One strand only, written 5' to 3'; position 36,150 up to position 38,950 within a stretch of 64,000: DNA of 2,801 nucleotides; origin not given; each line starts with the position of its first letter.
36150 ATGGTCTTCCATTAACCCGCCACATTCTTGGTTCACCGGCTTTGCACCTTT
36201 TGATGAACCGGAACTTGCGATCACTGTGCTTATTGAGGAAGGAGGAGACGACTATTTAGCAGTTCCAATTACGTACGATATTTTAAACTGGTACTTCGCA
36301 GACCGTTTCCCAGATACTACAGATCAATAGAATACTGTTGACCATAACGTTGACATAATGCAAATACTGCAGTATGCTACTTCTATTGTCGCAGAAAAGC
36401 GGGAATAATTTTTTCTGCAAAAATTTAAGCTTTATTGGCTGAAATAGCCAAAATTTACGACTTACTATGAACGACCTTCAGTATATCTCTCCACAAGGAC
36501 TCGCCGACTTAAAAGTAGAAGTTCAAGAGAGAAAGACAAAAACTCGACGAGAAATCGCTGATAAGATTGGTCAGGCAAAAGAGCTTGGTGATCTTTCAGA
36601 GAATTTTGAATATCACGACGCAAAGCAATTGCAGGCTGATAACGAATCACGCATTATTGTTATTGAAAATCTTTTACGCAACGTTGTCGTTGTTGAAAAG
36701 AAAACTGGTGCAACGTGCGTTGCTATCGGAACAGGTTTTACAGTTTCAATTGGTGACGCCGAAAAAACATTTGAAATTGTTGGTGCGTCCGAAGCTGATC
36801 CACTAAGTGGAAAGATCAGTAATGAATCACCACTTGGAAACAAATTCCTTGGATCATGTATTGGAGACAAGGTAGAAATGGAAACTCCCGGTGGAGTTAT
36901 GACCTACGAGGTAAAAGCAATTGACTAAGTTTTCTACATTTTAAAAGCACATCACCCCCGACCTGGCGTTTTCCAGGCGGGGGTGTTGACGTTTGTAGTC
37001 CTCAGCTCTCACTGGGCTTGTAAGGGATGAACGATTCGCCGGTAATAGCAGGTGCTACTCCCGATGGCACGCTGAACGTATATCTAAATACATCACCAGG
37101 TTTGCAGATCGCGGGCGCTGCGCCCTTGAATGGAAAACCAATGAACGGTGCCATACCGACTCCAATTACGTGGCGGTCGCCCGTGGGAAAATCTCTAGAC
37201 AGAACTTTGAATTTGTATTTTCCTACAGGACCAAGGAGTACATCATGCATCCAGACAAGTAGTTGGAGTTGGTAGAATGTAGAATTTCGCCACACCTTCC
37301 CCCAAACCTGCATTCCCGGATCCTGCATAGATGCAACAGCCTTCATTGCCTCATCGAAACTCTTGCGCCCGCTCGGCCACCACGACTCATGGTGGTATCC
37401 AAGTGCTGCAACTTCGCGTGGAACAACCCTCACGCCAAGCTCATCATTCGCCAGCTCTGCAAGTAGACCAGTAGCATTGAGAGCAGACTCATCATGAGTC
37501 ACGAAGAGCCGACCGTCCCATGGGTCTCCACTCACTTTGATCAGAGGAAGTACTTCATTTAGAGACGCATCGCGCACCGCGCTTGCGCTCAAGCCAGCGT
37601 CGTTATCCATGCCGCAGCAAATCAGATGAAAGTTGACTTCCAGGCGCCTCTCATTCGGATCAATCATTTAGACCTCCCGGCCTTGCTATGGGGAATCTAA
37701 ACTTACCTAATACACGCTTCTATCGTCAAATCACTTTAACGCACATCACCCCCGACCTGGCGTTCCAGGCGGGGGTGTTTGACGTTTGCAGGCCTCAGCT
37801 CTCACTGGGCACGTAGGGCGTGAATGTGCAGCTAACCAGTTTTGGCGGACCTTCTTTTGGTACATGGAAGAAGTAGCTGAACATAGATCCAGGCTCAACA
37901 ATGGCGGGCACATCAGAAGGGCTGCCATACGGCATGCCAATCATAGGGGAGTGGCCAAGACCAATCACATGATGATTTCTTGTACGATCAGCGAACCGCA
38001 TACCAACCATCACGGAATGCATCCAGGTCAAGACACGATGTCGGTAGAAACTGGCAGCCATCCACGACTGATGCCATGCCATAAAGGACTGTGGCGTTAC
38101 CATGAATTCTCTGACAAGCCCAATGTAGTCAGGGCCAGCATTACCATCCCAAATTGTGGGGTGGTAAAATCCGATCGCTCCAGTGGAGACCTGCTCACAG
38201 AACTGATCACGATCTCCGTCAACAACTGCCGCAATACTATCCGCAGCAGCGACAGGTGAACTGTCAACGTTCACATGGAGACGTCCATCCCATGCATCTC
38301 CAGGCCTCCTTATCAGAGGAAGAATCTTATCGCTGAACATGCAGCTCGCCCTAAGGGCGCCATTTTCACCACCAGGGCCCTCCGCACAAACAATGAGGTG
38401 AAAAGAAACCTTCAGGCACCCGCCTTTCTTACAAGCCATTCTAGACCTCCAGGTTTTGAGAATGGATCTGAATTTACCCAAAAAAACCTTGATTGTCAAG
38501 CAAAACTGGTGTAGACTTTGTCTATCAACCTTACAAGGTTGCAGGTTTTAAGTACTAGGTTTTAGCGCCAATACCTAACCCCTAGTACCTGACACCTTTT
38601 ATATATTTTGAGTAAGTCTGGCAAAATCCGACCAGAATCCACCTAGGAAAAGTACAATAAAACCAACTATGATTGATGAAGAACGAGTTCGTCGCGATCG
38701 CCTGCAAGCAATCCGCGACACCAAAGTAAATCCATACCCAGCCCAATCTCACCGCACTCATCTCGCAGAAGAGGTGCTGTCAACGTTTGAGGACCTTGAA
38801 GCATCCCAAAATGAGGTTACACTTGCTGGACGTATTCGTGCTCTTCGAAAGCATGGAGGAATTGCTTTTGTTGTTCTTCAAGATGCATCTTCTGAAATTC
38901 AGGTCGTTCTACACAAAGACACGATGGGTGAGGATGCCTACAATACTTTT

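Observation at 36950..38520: Tandemly duplicated unknown-family genes with duplicated SD and hairpin terminator, inserted between greA and lysS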

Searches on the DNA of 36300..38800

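Call 58: search_rna_families(source=window, start=36300, end=38800, threshold=evalue, max_evalue=1)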
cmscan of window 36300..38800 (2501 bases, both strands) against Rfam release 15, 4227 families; matches with E-value up to 1: 0.
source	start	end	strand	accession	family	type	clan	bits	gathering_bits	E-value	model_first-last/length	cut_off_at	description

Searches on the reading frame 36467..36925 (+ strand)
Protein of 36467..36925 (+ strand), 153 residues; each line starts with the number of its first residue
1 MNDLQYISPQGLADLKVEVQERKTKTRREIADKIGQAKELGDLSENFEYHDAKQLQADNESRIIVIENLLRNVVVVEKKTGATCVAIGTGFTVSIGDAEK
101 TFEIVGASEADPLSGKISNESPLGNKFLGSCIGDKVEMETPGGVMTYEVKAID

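Call 35: find_related_loci(query=A3, collection=genome_contigs, flank=4500)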
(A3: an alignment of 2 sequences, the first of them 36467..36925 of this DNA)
Query A3 (153 aa) in genome_contigs; peptide patterns used: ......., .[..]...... (x = any residue, [..] = any of these).
103 stretches matched a pattern; 31 encode a relative of the query (tblastn E <= 1e-3); 31 distinct loci.
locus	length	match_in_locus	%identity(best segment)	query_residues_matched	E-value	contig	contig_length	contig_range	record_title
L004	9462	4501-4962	84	1-153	5e-86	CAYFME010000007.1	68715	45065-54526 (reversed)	MAG TPA_asm: uncultured Gammaproteobacteria bacterium isolate ERP019367_co1_56 genome assembly, contig: NODE_491_length_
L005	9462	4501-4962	61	1-152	2e-58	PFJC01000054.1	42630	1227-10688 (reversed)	MAG: Candidatus Uhrbacteria bacterium CG_4_10_14_3_um_filter_41_21 CG_4_10_14_3_um_filter_scaffold_278_c, whole genome s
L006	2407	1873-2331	58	1-153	2e-58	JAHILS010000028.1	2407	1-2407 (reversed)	MAG: Patescibacteria group bacterium isolate KR13_N2.mb.36 KR13_N2.mb.36_k141_143555, whole genome shotgun sequence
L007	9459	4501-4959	55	1-153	6e-57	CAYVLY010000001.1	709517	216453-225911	MAG TPA_asm: uncultured Gammaproteobacteria bacterium isolate SRP167671_co2_208 genome assembly, contig: NODE_3_length_7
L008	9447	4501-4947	58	5-153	4e-56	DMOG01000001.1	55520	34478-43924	MAG TPA_asm: Candidatus Uhrbacteria bacterium isolate UBA12070 contig_844, whole genome shotgun sequence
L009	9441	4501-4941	59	6-152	7e-54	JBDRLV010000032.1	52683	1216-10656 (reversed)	MAG: Patescibacteria group bacterium isolate MEGAHIT-group-1.799 k141_12620410, whole genome shotgun sequence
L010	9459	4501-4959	53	1-153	1e-52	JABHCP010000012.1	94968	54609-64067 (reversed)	MAG: Candidatus Uhrbacteria bacterium isolate SI037_bin110 k141_267446, whole genome shotgun sequence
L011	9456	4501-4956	51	1-152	3e-51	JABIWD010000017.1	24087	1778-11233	MAG: Candidatus Uhrbacteria bacterium isolate SI072_bin87 k141_1637998, whole genome shotgun sequence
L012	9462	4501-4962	55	1-152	1e-50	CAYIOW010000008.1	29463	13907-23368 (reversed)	MAG TPA_asm: uncultured Gammaproteobacteria bacterium isolate ERP119705_co25_566 genome assembly, contig: NODE_781_lengt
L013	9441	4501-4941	52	6-152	2e-50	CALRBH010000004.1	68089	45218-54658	MAG: Candidatus Uhrbacteria bacterium RIFOXYB12_FULL_58_10 isolate ZH-03nov15-118 genome assembly, contig: ZH-3nov15-C22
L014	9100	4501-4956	49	1-152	1e-48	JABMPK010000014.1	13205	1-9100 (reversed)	MAG: Candidatus Uhrbacteria bacterium isolate bin.195 k141_746307, whole genome shotgun sequence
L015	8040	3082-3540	50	1-153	3e-48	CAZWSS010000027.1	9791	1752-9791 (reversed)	MAG TPA_asm: uncultured Gammaproteobacteria bacterium isolate SRP062349_co5_141 genome assembly, contig: NODE_3298_lengt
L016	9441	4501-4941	53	6-153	2e-47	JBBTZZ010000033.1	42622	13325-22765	MAG: Patescibacteria group bacterium isolate H52-bin134_1 H52_bin134_1_000000000033, whole genome shotgun sequence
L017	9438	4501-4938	53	6-152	1e-46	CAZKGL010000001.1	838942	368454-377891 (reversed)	MAG TPA_asm: uncultured Gammaproteobacteria bacterium isolate binchicken_co134_9 genome assembly, contig: NODE_7_length_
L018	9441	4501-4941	53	6-153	1e-46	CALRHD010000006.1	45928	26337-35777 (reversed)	MAG: Candidatus Uhrbacteria bacterium isolate MaH-04nov19-192 genome assembly, contig: MaH-04nov19-C1672, whole genome s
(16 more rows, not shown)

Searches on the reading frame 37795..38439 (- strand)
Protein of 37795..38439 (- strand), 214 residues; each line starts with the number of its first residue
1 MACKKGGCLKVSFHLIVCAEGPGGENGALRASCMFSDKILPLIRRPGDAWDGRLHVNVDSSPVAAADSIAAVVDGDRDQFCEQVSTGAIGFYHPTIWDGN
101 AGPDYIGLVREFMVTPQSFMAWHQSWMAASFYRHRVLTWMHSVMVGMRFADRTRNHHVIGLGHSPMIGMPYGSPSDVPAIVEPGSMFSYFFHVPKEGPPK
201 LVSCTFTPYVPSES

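Call 6: search_protein_families(library=pfam, proteins=[window:37795-38439:-], max_evalue=1)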
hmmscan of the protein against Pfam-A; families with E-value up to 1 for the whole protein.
window:37795-38439:- (214 aa): 1 family
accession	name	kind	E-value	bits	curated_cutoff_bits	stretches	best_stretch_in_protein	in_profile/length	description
PF16121.10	40S_S4_C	-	0.011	15.8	27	1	145-172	3-30/48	40S ribosomal protein S4 C-terminus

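Call 7: search_protein_families(library=ncbifam, proteins=[window:37795-38439:-], max_evalue=1)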
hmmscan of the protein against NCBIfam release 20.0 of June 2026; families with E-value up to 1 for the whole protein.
window:37795-38439:- (214 aa): 0 families

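Call 8: search_protein_families(library=phrogs, proteins=[window:37795-38439:-], max_evalue=1)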
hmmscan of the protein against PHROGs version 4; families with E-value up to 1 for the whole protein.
window:37795-38439:- (214 aa): 1 family
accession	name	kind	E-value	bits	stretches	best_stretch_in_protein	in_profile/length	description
phrog_26079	-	unknown function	0.091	13.9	1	51-74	17-40/87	-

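Call 9: search_protein_families(library=padloc, proteins=[window:37795-38439:-], max_evalue=1)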
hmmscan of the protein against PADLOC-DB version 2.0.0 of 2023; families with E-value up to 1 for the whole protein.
window:37795-38439:- (214 aa): 0 families

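Call 15: find_homologous_proteins(query=window:37795-38439:-)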
Query window:37795-38439:- (214 aa): 1 proteins with E <= 0.001 among 94 candidates.
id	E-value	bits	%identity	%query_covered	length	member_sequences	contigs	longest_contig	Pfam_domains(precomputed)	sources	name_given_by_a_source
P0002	3.9e-122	424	100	85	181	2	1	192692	-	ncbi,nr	ncbi:hypothetical protein HON52_04120 [Candidatus Uhrbacteria bacterium]|nr:hypothetical protein [Ca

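Call 68: predict_structure(alignment_id=A8)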
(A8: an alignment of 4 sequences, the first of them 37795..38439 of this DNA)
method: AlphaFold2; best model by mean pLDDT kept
length: 214 residues; sequences in the alignment: 4
mean_pLDDT: 58.0   pTM: 0.64
mean pLDDT of the five models: 58.0, 42.8, 37.5, 35.0, 33.0
residues with pLDDT >= 90: 0; 70-90: 53; 50-70: 99; < 50: 62
segments of 3 or more residues with pLDDT < 50: 1-6, 20-23, 58-60, 76-106, 108-114, 116-119
pLDDT, mean of each block of 10 residues (from residue 1): 44 72 57 77 67 53 61 49 34 34 45 47 51 61 63 70 54 62 78 65 79 51
secondary structure, 60 per line:
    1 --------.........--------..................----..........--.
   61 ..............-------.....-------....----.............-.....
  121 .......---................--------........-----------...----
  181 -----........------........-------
elements in order: E9-17 H26-43 E48-57 H60-74 E82-86 H94-97 H102-114 H116-127 H131-146 E155-162 E186-193 E200-207

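Call 71: fold_search(model_id=the predicted structure, library=pdb)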
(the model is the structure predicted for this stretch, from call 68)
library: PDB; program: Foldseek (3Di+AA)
matches with E <= 10: 562; with E <= 0.001: 1
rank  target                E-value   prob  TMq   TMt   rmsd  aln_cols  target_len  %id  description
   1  6cnl_B                2.7e-04  1.00  0.41  0.45  11.6       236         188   12  Crystal Structure of H105A PGAM5 Dodecamer (released 2019-02-13)
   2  6cnl_F                2.4e-03  0.98  0.42  0.46   7.2       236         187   14  Crystal Structure of H105A PGAM5 Dodecamer (released 2019-02-13)
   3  6cnl_K                4.5e-03  0.97  0.42  0.47   7.5       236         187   11  Crystal Structure of H105A PGAM5 Dodecamer (released 2019-02-13)
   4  6cnl_H                4.5e-03  0.96  0.41  0.46   9.1       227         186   14  Crystal Structure of H105A PGAM5 Dodecamer (released 2019-02-13)
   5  6cnl_D                4.5e-03  0.96  0.41  0.45   7.3       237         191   12  Crystal Structure of H105A PGAM5 Dodecamer (released 2019-02-13)
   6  3e9e_B                5.2e-03  0.97  0.46  0.41  12.9       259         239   10  Structure of full-length H11A mutant form of TIGAR from Danio rerio (released 2008-12-16)
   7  6cnl_A                5.5e-03  0.97  0.41  0.46   7.6       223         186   12  Crystal Structure of H105A PGAM5 Dodecamer (released 2019-02-13)
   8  3o0t_B                6.7e-03  0.96  0.43  0.47   9.5       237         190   13  Crystal structure of human phosphoglycerate mutase family member 5 (PGAM5) in complex with phosphate (released 2010-10-06)
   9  3e9c_B                8.1e-03  0.96  0.45  0.48  10.5       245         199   11  Structure of a tryptic core fragment of TIGAR from Danio rerio (released 2008-12-16)
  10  6cnl_I                8.1e-03  0.93  0.41  0.46   7.4       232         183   13  Crystal Structure of H105A PGAM5 Dodecamer (released 2019-02-13)
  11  6cnl_E                1.0e-02  0.94  0.43  0.48   7.5       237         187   12  Crystal Structure of H105A PGAM5 Dodecamer (released 2019-02-13)
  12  6cnl_C                1.0e-02  0.92  0.42  0.46   7.5       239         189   13  Crystal Structure of H105A PGAM5 Dodecamer (released 2019-02-13)
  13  3eoz_A                1.1e-02  0.84  0.35  0.44   8.1       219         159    8  Crystal Structure of Phosphoglycerate Mutase from Plasmodium Falciparum, PFD0660w (released 2008-11-25)
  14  3f2i_C                1.3e-02  0.90  0.38  0.48   6.4       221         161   12  Crystal structure of the alr0221 protein from Nostoc, Northeast Structural Genomics Consortium Target NsR422. (released 2008-11-18)
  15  3dcy                  1.9e-02  0.85  0.44  0.39  12.8       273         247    8  Crystal Structure a TP53-induced glycolysis and apoptosis regulator protein from Homo sapiens. (released 2008-07-15)
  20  8gdl_A                5.5e-02  0.25  0.29  0.20  15.9       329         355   10  Acid phosphatase pseudoenzyme from flea (released 2024-01-17)
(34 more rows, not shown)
